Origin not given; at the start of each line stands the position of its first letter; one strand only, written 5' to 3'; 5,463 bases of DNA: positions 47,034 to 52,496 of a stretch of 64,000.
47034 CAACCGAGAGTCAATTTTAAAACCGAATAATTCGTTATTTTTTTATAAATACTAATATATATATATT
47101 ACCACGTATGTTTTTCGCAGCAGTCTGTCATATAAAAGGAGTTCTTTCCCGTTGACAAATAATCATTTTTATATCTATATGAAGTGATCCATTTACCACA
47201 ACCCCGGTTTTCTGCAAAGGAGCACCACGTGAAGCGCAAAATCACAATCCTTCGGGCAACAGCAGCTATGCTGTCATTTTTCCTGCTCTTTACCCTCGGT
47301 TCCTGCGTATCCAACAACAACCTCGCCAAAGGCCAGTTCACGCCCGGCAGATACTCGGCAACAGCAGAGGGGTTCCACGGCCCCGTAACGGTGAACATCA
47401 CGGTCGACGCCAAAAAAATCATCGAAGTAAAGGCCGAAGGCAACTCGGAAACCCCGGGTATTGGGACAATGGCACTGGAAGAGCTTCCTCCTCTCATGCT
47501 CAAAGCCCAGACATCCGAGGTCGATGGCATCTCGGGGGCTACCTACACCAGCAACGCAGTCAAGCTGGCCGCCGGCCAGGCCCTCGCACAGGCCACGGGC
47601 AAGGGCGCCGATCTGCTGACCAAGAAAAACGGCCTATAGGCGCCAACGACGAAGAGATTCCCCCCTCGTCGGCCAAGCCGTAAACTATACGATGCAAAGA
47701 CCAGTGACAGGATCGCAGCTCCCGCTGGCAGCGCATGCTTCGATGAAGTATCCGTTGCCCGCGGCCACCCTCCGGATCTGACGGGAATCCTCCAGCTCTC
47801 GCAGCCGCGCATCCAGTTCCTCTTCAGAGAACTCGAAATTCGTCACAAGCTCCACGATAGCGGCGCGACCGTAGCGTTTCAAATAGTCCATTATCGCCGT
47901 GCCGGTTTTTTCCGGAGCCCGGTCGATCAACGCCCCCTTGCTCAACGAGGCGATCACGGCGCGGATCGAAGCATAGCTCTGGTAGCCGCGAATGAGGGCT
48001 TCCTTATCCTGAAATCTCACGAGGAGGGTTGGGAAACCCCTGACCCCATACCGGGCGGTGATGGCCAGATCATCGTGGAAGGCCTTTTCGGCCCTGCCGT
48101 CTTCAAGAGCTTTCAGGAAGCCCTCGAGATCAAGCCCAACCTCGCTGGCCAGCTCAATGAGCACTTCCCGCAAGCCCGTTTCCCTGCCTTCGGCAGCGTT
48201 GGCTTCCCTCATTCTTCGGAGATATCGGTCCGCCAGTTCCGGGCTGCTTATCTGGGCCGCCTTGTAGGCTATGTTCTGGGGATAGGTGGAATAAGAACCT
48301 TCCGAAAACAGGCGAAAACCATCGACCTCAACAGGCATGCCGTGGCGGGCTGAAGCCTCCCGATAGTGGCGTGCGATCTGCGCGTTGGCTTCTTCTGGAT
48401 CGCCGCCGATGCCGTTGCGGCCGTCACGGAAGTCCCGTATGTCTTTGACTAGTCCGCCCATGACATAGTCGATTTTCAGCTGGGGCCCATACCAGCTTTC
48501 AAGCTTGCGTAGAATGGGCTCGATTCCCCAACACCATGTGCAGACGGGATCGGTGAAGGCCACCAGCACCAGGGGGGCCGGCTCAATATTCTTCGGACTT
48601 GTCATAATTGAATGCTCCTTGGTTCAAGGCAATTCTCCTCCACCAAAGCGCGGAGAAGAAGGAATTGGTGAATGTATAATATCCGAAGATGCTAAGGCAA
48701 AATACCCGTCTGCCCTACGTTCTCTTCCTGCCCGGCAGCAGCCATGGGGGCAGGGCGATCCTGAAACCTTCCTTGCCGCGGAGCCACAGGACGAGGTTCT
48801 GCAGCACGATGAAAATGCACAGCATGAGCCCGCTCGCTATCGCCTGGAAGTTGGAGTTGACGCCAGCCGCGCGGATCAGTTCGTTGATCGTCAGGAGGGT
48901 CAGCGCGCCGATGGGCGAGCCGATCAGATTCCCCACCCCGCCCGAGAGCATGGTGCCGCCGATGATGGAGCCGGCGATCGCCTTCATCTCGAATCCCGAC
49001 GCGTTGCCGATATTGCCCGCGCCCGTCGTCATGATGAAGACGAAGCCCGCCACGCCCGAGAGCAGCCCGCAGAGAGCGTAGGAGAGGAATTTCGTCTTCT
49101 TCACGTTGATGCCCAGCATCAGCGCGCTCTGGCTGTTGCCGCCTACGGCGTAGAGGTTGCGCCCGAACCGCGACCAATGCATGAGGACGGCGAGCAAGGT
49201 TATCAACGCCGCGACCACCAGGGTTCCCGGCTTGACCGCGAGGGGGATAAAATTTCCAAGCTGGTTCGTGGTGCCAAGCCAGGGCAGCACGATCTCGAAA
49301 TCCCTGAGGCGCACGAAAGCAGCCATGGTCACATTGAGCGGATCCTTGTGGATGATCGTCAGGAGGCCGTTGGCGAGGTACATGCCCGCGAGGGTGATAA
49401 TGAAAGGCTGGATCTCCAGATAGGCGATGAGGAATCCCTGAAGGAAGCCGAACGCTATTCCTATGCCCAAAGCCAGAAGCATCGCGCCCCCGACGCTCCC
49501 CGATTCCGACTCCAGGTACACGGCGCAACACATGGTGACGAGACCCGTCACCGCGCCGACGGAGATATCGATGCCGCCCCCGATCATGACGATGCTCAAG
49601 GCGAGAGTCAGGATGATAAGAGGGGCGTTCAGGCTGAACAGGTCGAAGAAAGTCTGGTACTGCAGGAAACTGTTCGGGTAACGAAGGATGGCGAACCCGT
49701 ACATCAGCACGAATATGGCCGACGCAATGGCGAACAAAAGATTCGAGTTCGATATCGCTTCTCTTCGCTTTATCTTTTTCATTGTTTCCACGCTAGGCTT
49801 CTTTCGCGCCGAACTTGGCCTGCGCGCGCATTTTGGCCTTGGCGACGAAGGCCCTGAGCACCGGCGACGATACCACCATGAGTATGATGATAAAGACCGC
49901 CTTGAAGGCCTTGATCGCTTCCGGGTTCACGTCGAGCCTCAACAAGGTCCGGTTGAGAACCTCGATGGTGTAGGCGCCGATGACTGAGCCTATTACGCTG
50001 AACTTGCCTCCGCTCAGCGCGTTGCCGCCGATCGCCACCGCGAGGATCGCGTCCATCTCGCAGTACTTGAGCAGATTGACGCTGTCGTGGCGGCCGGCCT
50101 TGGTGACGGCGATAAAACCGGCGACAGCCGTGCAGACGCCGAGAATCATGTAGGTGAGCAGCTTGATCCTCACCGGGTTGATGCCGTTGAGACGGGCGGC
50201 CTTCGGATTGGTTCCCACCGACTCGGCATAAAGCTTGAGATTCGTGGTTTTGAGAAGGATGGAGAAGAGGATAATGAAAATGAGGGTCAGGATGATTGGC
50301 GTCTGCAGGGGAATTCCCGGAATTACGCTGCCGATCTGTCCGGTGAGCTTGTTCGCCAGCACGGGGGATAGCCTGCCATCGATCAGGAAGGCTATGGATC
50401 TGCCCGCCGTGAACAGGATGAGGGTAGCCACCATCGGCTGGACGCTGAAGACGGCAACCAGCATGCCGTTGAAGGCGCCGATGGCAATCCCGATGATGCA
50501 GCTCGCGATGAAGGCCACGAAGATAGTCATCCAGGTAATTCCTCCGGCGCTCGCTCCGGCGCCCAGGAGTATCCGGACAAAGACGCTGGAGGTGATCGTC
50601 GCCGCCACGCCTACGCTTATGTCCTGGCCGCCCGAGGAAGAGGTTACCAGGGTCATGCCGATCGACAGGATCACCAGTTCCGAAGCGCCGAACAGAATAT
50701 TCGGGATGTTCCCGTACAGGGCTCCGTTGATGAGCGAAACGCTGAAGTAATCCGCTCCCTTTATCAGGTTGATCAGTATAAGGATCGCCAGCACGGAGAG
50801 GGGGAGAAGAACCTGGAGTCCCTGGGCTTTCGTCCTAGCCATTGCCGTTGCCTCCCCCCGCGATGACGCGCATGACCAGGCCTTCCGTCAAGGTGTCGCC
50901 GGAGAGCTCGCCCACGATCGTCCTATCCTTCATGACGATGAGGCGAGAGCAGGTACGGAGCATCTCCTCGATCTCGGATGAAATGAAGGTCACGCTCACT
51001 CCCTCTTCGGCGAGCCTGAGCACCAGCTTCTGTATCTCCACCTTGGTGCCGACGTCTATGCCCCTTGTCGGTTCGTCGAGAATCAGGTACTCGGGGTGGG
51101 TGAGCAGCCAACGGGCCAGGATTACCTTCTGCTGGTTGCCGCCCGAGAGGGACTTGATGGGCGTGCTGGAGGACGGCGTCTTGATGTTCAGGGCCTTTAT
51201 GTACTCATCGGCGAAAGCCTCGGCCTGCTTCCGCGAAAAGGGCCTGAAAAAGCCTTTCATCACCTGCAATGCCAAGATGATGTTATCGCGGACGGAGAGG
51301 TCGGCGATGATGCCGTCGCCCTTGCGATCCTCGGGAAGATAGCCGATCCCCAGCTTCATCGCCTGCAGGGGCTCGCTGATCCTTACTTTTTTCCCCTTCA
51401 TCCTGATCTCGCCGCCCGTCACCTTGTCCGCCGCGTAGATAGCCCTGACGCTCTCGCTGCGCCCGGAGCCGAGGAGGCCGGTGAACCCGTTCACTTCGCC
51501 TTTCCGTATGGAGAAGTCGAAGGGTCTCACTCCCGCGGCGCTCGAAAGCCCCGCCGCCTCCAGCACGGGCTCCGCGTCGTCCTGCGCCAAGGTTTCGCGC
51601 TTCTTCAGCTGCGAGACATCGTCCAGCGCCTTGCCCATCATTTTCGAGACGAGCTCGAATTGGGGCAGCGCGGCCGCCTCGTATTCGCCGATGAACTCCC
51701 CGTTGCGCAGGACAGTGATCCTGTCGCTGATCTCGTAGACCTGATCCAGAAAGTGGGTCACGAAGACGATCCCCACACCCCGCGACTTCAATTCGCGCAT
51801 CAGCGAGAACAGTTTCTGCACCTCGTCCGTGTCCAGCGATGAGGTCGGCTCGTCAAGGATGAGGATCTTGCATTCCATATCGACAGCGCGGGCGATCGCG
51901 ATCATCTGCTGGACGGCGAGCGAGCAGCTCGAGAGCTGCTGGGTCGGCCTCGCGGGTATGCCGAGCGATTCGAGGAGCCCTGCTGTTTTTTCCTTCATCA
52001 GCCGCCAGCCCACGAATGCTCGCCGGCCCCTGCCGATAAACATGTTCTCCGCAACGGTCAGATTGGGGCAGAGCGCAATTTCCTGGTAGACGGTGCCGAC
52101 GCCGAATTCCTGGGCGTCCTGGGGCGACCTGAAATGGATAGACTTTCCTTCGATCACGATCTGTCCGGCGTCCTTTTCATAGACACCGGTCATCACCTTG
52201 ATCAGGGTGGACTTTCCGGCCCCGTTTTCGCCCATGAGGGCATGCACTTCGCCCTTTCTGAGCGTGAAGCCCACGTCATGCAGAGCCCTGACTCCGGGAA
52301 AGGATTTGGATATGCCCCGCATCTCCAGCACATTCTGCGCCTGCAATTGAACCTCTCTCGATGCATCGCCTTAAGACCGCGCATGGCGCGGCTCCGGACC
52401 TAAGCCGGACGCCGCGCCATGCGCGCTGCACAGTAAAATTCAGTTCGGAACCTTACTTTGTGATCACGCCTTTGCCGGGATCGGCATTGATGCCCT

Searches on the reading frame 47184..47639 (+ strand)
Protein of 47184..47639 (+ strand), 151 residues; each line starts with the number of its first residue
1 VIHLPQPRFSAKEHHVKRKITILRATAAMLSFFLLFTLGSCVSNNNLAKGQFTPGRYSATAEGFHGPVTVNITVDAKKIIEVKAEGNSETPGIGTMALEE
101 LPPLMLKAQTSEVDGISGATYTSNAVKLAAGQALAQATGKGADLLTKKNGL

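Call 68: search_protein_families(library=pfam, proteins=[window:47184-47639:+], max_evalue=0.0001)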
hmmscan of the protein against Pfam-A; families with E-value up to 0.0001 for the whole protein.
window:47184-47639:+ (151 aa): 1 family
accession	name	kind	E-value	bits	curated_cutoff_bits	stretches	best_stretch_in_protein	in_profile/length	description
PF04205.19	FMN_bind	-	1e-16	61.8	22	1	63-134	1-76/77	FMN-binding domain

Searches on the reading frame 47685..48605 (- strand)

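Call 68: search_protein_families(library=pfam, proteins=[window:47685-48605:-], max_evalue=0.0001)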
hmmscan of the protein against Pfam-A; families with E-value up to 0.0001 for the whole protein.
window:47685-48605:- (306 aa): 2 families
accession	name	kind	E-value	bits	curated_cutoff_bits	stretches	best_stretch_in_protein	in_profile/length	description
PF13743.12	Thioredoxin_5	-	1.7e-31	109.8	27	1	17-213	3-183/186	Thioredoxin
PF01323.26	DSBA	-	1.3e-13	51.6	25.6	1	14-214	2-186/191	DSBA-like thioredoxin domain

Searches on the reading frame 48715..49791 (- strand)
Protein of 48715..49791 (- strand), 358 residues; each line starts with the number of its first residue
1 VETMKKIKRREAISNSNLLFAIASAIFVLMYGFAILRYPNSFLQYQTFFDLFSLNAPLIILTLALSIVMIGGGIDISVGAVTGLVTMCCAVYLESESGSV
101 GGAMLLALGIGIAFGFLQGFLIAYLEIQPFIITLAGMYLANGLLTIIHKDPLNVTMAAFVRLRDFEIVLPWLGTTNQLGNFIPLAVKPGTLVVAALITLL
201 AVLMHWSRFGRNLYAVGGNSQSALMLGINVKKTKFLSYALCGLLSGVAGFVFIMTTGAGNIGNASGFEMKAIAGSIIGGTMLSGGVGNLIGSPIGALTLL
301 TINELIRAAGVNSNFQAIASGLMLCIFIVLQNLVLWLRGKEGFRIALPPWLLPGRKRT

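Call 68: search_protein_families(library=pfam, proteins=[window:48715-49791:-], max_evalue=0.0001)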
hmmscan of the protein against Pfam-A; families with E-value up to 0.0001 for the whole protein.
window:48715-49791:- (358 aa): 1 family
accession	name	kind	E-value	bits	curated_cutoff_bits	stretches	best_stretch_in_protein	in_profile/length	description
PF02653.21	BPD_transp_2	-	1.9e-31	109.7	26.8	1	50-326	4-268/269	Branched-chain amino acid transport system / permease component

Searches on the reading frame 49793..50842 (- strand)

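Call 68: search_protein_families(library=pfam, proteins=[window:49793-50842:-], max_evalue=0.0001)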
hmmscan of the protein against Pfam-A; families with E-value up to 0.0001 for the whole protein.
window:49793-50842:- (349 aa): 1 family
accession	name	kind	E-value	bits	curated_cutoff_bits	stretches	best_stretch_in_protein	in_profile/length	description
PF02653.21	BPD_transp_2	-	1e-29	103.9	26.8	1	46-321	2-268/269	Branched-chain amino acid transport system / permease component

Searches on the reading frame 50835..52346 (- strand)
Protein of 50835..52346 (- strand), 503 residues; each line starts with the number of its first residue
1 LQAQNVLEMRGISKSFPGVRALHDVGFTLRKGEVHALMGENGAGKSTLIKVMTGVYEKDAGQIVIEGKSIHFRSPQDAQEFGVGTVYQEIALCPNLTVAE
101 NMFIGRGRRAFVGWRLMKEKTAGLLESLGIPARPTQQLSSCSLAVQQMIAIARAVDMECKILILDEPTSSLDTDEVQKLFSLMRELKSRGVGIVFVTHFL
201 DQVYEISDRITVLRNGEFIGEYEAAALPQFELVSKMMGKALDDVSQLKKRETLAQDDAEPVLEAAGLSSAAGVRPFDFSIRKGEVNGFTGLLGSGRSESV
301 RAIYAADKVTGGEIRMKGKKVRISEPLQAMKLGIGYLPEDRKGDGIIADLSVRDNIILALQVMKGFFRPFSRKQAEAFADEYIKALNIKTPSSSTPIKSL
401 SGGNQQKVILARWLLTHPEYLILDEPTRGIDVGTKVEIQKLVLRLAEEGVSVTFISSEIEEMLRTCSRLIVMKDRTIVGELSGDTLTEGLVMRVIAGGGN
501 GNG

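Call 71: search_protein_families(library=pfam, proteins=[window:50835-52346:-], max_evalue=0.001)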
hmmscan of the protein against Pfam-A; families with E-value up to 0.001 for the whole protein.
window:50835-52346:- (503 aa): 6 families
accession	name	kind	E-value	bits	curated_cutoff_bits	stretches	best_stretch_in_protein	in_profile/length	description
PF00005.33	ABC_tran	-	9.1e-55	185.5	25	2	22-169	1-137/137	ABC transporter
PF13304.12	AAA_21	-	4.7e-10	40.5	27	1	133-198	233-298/304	AAA domain, putative AbiEii toxin, Type IV TA system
PF13604.12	AAA_30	-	1.5e-05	25.2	27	1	32-186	17-115/191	AAA domain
PF13166.12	AAA_13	-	0.00034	19.9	36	0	158-209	526-580/713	AAA domain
PF02463.25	SMC_N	-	0.00062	19.7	40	0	153-209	154-207/220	RecF/RecN/SMC N terminal domain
PF13555.12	AAA_29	-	0.00063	19.9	27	0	28-49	18-39/61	P-loop containing region of AAA domain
